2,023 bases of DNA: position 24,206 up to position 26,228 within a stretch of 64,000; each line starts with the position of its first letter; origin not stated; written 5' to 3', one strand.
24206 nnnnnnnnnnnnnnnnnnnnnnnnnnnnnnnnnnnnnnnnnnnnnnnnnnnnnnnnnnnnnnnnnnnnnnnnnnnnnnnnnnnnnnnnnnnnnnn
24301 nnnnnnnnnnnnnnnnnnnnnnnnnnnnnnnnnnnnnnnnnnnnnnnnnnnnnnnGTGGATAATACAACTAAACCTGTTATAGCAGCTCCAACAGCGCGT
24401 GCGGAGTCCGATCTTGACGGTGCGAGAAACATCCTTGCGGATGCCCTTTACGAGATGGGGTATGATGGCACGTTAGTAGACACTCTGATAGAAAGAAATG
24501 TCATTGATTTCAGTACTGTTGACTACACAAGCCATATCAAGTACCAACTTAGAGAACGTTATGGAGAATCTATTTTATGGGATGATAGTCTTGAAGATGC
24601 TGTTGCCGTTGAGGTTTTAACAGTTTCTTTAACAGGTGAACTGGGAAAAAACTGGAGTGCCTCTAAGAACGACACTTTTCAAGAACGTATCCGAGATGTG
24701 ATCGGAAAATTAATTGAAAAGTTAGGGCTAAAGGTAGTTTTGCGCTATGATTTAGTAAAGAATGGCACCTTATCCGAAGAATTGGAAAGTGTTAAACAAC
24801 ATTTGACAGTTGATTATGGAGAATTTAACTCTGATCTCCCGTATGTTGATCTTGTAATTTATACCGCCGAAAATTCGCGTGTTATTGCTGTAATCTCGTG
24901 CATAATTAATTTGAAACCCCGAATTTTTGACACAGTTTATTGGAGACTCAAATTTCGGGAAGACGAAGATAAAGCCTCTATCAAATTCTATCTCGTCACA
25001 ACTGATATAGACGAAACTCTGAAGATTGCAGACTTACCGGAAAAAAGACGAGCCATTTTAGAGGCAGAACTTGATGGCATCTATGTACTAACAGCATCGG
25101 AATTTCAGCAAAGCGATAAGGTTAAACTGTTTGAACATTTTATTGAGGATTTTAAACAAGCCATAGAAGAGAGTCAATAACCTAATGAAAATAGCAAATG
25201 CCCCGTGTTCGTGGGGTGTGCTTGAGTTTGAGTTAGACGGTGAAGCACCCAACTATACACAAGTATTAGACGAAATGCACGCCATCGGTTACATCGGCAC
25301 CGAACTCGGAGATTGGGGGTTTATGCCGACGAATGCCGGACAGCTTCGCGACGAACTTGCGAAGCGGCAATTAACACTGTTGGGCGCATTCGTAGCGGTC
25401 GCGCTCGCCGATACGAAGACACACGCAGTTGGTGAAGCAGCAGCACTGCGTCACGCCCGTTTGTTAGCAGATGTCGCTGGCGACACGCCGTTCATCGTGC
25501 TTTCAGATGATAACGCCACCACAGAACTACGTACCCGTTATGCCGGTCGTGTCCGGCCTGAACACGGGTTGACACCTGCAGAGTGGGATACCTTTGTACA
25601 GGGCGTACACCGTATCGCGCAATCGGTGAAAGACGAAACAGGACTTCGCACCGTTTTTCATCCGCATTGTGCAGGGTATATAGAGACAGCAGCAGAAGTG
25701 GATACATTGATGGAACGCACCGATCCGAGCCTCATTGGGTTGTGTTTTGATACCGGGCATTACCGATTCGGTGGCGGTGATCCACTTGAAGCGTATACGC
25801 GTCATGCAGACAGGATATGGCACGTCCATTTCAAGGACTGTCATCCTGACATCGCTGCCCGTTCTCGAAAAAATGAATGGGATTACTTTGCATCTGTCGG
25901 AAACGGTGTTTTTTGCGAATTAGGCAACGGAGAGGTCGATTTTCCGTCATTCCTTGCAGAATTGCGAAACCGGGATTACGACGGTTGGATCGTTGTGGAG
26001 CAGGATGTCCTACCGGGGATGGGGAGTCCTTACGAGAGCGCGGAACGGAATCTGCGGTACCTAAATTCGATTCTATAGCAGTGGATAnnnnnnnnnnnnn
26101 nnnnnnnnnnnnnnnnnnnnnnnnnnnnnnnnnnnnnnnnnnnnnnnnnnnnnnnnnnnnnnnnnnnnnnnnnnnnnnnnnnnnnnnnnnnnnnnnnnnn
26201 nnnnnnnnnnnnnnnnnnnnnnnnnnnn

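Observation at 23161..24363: Mrr-like protein with inverted domain order and duplicated winged-helix reader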

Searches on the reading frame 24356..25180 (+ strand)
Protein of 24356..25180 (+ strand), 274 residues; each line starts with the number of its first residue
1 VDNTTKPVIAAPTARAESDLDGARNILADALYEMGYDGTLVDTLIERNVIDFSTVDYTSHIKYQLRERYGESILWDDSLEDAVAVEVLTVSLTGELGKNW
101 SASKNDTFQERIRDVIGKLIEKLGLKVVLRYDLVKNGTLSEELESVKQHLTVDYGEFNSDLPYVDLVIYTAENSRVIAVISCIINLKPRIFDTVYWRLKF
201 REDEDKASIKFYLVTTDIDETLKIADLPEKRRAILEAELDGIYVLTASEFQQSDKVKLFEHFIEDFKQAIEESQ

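Call 3: search_protein_families(library=pfam, proteins=[window:24356-25180:+], max_evalue=1)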
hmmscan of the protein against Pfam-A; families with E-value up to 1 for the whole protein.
window:24356-25180:+ (274 aa): 1 family
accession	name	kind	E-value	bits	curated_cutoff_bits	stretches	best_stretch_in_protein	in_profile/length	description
PF18643.7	RE_BsaWI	-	2.7e-24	85.7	26.2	1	141-245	2-105/105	BsaWI restriction endonuclease type 2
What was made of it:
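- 24356..25180 (+): Partner gene: BsaWI-family restriction-endonuclease-like protein, 274 aa. It overlaps the target's stop codon by 8 nt (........). Pfam RE_BsaWI E = 2.7e-24 (call 3).
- On BsaWI / CCGG-family restriction endonucleases (partner gene 24356-25180): Pfam E = 2.7e-24 (call 3).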

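Call 4: search_protein_families(library=ncbifam, proteins=[window:24356-25180:+], max_evalue=1)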
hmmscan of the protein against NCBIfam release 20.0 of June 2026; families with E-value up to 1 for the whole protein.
window:24356-25180:+ (274 aa): 0 families

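Call 5: search_protein_families(library=padloc, proteins=[window:24356-25180:+], max_evalue=1)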
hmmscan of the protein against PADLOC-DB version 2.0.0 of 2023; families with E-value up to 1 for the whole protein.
window:24356-25180:+ (274 aa): 0 families

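Call 27: search_solved_structures(query=window:24356-25180:+, max_evalue=1, show_alignments=1)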
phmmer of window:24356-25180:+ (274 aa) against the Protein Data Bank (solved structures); distinct sequences matched with E-value up to 1: 3.
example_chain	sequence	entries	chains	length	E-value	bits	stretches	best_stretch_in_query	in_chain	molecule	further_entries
1mr5_A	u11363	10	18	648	0.67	12.6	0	16-57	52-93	trans-sialidase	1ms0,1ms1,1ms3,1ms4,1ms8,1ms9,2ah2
1ms5_A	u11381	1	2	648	0.67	12.6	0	16-57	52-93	trans-sialidase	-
3pjq_A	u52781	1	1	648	0.67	12.6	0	16-57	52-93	Trans-sialidase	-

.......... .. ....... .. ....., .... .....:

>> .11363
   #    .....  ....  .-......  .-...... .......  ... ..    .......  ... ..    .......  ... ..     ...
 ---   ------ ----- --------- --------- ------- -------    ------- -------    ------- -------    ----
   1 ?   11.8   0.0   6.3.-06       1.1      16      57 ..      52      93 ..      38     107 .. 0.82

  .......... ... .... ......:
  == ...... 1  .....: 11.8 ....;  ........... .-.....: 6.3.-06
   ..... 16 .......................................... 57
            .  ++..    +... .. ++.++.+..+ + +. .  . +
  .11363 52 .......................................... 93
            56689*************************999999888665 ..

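Call 42: search_solved_structures(query=A3, max_evalue=10, show_alignments=2)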
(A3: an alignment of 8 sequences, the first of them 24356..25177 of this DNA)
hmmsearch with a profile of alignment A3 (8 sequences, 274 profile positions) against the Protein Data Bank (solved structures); distinct sequences matched with E-value up to 10: 1.
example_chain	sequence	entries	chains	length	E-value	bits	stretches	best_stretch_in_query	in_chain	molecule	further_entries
4zsf_A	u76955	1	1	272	0.0028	20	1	96-192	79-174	BsaWI endonuclease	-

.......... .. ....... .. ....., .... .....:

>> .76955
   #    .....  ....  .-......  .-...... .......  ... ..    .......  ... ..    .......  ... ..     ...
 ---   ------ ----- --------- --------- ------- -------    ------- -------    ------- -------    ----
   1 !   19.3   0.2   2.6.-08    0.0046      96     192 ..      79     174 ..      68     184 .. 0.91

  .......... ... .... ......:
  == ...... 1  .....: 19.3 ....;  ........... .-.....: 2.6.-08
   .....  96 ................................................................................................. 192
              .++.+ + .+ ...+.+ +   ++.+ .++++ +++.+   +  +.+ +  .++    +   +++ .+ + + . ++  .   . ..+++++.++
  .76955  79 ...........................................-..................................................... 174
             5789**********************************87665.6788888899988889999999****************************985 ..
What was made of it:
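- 24356..25180 (+): A profile of the family matches BsaWI 4ZSF at E = 0.0028 (call 42).
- On BsaWI / CCGG-family restriction endonucleases (partner gene 24356-25180): Profile against 4ZSF E = 0.0028 (call 42).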

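Call 43: find_homologous_proteins(query=window:24356-25180:+, max_evalue=0.001)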
Query window:24356-25180:+ (274 aa): 325 proteins with E <= 0.001 among 1842 candidates; the best 120 are listed.
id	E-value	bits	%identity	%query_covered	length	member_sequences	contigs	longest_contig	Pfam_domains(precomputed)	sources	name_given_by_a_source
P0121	9.3e-173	590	100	100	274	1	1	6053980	PF18643.8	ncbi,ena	-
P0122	1.3e-158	544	92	100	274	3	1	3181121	PF18643.8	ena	-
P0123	2.6e-150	517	88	100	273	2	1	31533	PF18643.8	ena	-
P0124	1.7e-148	511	86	100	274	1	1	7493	PF18643.8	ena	-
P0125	1.7e-148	511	86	100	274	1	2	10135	PF18643.8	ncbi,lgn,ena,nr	ncbi:MAG: BsaWI family type II restriction enzyme [Candidatus Poribacteria bacterium]|nr:BsaWI famil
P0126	3.9e-147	507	84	100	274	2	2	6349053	PF18643.8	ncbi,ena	-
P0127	4.4e-147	506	86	100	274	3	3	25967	PF18643.8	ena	-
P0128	1.1e-146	505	85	100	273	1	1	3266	PF18643.8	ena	-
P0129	9.1e-145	499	85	99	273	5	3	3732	PF18643.8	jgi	jgi:type II restriction enzyme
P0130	1.8e-144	498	84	100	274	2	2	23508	PF18643.8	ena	-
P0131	3.7e-144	497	84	100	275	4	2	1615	PF18643.8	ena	-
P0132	4.0e-144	497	84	100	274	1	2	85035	PF18643.8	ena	-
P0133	7.1e-141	486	83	100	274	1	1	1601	PF18643.8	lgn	-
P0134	9.4e-140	482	81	100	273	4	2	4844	PF18643.8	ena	-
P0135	2.9e-138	477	83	99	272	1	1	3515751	PF18643.8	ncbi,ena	-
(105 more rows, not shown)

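Call 58: predict_structure(alignment_id=A4)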
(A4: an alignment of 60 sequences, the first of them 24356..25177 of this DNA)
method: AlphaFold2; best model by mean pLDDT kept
length: 274 residues; sequences in the alignment: 60
mean_pLDDT: 68.7   pTM: 0.67
mean pLDDT of the five models: 68.7, 66.7, 64.8, 63.6, 59.7
residues with pLDDT >= 90: 32; 70-90: 146; 50-70: 26; < 50: 70
segments of 3 or more residues with pLDDT < 50: 1-17, 188-239
pLDDT, mean of each block of 10 residues (from residue 1): 31 44 88 83 86 89 92 81 86 86 87 87 88 80 87 60 76 82 62 35 32 31 28 31 71 75 79 62
secondary structure, 60 per line:
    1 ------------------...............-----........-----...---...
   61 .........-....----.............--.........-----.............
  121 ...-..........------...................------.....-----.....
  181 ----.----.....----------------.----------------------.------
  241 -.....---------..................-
elements in order: H19-33 H39-46 H58-69 H71-74 H79-91 H94-102 H108-123 E125-129 H130-134 H141-159 E166-170 E176-180 E190-194 E242-246 E256-258 H259-273

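Call 60: fold_search(model_id=the predicted structure, library=pdb)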
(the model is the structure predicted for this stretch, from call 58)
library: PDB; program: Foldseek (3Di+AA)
matches with E <= 10: 133; with E <= 0.001: 0
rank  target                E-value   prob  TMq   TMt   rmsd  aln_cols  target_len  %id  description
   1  4ua3_A                4.9e-01  0.20  0.14  0.19   7.2        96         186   14  Crystal structure of selenomethionine labeled SpNatD (released 2015-01-28)
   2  5dwb_A                7.8e-01  0.11  0.19  0.19  15.0       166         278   12  Crystal structure of specific restriction endonuclease AgeI-DNA complex (released 2016-09-28)
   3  3lhr_A                9.9e-01  0.33  0.20  0.49   5.9        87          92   14  Crystal structure of the SCAN domain from Human ZNF24 (released 2010-05-12)
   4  7kyq                  1.1e+00  0.13  0.12  0.14   5.5        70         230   14  Crystal structure of human BCCIP beta (Native1) (released 2021-06-09)
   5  6vta_A                1.2e+00  0.10  0.14  0.19   5.7        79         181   14  Aminoglycoside N-2'-Acetyltransferase-Ia [AAC(2')-Ia] in complex with amikacin and acetyl-CoA (released 2021-06-02)
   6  7kys_A                1.2e+00  0.09  0.11  0.13   6.6        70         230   14  Crystal structure of human BCCIP beta (Native2) (released 2021-06-09)
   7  6yug_A                1.2e+00  0.07  0.10  0.17  11.2        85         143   13  Crystal structure of C. parvum GNA1 in complex with acetyl-CoA and glucose 6P. (released 2020-09-30)
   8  7jzs                  1.3e+00  0.12  0.14  0.19   5.6        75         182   13  Aminoglycoside N-2'-Acetyltransferase-Ia [AAC(2')-Ia] in complex with CoA (released 2021-06-02)
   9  6x94                  1.4e+00  0.02  0.09  0.07  22.1       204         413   13  An orthogonal seryl-tRNA synthetase/tRNA pair for noncanonical amino acid mutagenesis in Escherichia coli (released 2020-11-04)
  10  6vta_B                1.5e+00  0.08  0.14  0.19   5.7        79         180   14  Aminoglycoside N-2'-Acetyltransferase-Ia [AAC(2')-Ia] in complex with amikacin and acetyl-CoA (released 2021-06-02)
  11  6mb1_C                1.6e+00  0.12  0.13  0.10   7.1        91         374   12  Crystal structure of N-myristoyl transferase (NMT) from Plasmodium vivax in complex with inhibitor IMP-1002 (released 2019-06-05)
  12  6vou_B                1.6e+00  0.09  0.13  0.19   5.7        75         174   13  Aminoglycoside N-2'-Acetyltransferase-Ia [AAC(2')-Ia] in complex with acetylated-plazomicin and CoA (released 2021-06-02)
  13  5wjd                  1.7e+00  0.11  0.14  0.21   4.7        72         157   18  Crystal structure of Naa80 bound to acetyl-CoA (released 2018-03-28)
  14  4ag7_B                1.7e+00  0.07  0.10  0.15  10.0        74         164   18  C. elegans glucosamine-6-phosphate N-acetyltransferase (GNA1): coenzyme A adduct (released 2012-07-25)
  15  5us1_F                1.9e+00  0.09  0.14  0.19   5.6        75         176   13  Crystal structure of aminoglycoside acetyltransferase AAC(2')-Ia in complex with N2'-acetylgentamicin C1A and coenzyme (released 2017-03-15)
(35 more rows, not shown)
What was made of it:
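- Tried and rejected: Its Foldseek search was uninformative; AgeI ranked second but at E = 0.78 (calls 58, 60).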

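Call 76: find_encoding_contigs(protein=P0121, flank=10000, max_places=2)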
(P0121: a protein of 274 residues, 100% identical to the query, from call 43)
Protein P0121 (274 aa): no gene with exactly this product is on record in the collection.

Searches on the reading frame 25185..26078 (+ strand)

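Call 8: search_protein_families(library=pfam, proteins=[window:25185-26078:+], max_evalue=0.001)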
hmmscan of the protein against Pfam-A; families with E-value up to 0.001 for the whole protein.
window:25185-26078:+ (297 aa): 1 family
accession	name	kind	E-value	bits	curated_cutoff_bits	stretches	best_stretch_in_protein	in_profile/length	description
PF01261.30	AP_endonuc_2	-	3.2e-24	86.4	31.1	1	29-293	2-246/249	Xylose isomerase-like TIM barrel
